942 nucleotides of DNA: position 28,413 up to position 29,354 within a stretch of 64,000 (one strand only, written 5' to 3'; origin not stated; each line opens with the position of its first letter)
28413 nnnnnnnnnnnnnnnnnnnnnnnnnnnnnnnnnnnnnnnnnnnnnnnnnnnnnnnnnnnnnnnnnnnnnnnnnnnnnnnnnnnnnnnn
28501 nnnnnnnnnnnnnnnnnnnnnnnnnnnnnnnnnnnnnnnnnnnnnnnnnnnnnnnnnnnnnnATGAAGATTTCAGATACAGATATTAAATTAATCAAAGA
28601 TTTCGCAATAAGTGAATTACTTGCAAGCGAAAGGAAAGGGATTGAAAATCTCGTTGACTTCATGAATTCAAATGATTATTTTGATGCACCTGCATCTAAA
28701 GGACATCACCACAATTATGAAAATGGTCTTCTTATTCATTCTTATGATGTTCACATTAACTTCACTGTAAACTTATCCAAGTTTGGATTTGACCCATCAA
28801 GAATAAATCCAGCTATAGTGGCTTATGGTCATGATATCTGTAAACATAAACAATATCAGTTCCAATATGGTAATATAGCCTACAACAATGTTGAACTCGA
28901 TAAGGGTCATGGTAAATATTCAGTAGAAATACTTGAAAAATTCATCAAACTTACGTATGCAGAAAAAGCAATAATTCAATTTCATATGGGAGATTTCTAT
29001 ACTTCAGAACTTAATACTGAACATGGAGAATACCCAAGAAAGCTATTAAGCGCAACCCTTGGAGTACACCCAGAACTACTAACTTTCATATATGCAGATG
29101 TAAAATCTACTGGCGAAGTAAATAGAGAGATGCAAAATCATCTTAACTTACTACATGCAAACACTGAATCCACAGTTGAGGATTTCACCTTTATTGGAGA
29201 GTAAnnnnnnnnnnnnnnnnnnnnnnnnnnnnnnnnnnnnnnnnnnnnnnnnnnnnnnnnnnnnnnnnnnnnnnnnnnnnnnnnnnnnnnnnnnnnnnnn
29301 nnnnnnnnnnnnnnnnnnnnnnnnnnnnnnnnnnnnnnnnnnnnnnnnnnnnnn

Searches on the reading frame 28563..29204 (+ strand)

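Call 30: search_protein_families(library=phrogs, proteins=[window:28563-29204:+], max_evalue=0.001)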
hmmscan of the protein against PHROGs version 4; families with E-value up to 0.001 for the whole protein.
window:28563-29204:+ (213 aa): 2 families
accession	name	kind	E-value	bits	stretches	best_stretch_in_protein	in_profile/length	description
phrog_28876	-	other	4.4e-17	62.9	1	22-149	16-162/435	metal-dependent phosphohydrolase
phrog_5889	-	unknown function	4e-15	56.9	1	16-160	23-179/242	-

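Call 32: search_protein_families(library=pfam, proteins=[window:28563-29204:+], max_evalue=0.01)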
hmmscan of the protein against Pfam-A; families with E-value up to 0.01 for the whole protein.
window:28563-29204:+ (213 aa): 0 families
